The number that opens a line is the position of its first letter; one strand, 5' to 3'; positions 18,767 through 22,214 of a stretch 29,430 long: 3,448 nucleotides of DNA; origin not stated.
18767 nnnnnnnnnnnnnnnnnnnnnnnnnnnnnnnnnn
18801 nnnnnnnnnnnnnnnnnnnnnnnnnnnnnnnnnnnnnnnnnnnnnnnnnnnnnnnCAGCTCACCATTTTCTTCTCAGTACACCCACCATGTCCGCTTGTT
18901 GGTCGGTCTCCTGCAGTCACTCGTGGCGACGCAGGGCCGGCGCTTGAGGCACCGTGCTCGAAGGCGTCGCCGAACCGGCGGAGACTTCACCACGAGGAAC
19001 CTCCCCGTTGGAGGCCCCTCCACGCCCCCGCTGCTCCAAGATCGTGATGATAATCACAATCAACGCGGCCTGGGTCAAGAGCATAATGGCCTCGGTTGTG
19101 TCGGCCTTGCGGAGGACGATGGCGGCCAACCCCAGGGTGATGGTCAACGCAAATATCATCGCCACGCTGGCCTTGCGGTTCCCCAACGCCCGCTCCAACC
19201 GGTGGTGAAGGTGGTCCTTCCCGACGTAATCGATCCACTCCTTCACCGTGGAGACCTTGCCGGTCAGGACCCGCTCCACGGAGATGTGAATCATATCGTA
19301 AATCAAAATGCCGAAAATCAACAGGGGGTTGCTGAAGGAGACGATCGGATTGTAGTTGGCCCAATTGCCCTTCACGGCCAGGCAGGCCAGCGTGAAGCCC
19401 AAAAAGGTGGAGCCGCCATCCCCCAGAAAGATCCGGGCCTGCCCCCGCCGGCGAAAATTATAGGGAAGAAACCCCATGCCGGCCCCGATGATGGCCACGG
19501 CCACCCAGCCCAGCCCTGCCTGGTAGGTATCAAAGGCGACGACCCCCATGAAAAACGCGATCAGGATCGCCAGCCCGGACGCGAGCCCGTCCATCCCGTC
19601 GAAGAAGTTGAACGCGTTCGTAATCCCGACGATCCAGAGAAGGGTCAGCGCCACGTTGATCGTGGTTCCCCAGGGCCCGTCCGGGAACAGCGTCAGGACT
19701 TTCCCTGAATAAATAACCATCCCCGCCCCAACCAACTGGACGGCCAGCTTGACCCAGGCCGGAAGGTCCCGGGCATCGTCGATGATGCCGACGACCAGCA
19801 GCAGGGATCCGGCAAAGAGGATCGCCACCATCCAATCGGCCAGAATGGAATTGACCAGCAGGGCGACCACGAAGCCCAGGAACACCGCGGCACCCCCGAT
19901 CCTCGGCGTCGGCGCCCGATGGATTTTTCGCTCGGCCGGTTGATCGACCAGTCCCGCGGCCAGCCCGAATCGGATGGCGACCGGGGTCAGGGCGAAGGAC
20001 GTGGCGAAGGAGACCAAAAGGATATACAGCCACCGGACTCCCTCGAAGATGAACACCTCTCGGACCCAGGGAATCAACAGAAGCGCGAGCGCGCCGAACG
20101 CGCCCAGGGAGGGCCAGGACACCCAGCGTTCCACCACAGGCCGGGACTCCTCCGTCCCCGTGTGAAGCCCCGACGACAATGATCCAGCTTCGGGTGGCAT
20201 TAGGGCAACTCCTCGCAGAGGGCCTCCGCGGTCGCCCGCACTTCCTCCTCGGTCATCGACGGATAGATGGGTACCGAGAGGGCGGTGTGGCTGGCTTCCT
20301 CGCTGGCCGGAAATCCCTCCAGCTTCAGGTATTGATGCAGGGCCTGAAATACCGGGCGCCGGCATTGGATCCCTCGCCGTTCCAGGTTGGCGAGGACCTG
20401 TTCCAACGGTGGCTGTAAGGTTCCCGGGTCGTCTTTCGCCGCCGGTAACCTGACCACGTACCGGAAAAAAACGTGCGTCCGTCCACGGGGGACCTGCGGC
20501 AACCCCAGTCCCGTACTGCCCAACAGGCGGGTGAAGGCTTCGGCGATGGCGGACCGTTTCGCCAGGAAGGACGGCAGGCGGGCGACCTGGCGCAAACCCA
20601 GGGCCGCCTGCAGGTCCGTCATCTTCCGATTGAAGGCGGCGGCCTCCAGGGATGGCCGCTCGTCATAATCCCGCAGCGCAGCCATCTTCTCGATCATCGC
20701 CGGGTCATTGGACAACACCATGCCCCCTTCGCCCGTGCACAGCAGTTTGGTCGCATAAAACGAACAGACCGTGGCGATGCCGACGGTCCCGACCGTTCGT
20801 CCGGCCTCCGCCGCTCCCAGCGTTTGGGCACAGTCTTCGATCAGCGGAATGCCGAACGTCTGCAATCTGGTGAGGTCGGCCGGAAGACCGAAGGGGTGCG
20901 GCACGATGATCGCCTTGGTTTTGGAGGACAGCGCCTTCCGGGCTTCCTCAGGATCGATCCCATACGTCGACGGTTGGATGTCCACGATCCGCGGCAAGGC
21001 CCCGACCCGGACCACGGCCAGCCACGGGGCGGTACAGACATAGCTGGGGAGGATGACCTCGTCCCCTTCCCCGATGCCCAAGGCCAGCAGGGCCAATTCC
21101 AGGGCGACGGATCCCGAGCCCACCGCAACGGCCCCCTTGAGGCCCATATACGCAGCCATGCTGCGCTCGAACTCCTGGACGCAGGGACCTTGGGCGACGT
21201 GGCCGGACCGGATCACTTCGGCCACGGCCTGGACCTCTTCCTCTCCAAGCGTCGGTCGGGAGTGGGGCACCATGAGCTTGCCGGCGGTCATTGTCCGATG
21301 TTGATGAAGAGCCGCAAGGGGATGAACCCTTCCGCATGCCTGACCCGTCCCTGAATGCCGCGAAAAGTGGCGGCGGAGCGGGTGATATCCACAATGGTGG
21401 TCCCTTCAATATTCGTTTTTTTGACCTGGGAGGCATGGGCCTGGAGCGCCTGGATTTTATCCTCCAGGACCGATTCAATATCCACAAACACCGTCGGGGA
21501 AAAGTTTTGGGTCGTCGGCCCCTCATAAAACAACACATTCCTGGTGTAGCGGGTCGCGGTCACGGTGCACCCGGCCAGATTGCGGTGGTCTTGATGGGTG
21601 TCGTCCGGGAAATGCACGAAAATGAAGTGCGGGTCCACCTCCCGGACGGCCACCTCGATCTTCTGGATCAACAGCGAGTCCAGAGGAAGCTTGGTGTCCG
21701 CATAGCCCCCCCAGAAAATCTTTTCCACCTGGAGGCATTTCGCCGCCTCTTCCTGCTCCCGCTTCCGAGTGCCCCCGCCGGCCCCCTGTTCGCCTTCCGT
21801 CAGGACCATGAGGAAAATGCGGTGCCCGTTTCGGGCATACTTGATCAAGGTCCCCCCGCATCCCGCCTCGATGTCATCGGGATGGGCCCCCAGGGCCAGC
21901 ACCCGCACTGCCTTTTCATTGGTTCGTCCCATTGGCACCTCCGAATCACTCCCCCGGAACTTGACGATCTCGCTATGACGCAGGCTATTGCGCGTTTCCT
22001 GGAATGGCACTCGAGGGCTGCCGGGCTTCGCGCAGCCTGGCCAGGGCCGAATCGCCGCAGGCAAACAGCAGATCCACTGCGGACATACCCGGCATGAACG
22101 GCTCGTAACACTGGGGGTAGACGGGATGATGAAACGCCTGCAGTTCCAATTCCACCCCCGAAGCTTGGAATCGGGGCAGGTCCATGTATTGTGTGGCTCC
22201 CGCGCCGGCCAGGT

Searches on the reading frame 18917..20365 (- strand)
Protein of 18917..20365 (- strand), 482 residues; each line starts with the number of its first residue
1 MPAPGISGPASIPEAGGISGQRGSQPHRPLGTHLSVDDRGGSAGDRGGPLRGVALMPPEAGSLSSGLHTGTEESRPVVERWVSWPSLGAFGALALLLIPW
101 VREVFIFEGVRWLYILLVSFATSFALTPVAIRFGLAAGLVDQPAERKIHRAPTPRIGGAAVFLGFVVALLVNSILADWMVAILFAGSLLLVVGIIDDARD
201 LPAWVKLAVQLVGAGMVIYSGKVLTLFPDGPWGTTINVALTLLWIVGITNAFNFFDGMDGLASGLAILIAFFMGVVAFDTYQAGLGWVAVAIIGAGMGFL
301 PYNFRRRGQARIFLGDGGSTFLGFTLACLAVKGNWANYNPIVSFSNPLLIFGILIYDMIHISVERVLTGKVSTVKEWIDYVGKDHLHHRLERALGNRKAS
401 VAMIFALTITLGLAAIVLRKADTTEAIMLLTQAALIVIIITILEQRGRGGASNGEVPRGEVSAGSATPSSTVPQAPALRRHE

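Call 34: search_protein_families(library=pfam, proteins=[window:18917-20365:-], max_evalue=0.0001)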
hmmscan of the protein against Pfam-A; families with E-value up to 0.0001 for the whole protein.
window:18917-20365:- (482 aa): 1 family
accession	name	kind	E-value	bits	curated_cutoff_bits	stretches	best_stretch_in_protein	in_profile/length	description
PF00953.26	Glycos_transf_4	-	4.5e-34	118.2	27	1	180-333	2-159/160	Glycosyl transferase family 4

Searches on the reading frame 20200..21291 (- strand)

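Call 34: search_protein_families(library=pfam, proteins=[window:20200-21291:-], max_evalue=0.0001)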
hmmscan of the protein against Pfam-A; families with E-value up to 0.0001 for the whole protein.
window:20200-21291:- (363 aa): 1 family
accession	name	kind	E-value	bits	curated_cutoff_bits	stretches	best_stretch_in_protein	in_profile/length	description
PF01041.23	DegT_DnrJ_EryC1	-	1e-84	285.3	19.8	1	14-358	2-359/360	DegT/DnrJ/EryC1/StrS aminotransferase family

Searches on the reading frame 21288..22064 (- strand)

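Call 34: search_protein_families(library=pfam, proteins=[window:21288-22064:-], max_evalue=0.0001)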
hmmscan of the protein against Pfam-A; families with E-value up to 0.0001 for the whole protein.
window:21288-22064:- (258 aa): 1 family
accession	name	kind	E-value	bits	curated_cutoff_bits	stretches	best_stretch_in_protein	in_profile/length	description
PF02585.22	PIG-L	-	4.7e-25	89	28.2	1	56-169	1-127/129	GlcNAc-PI de-N-acetylase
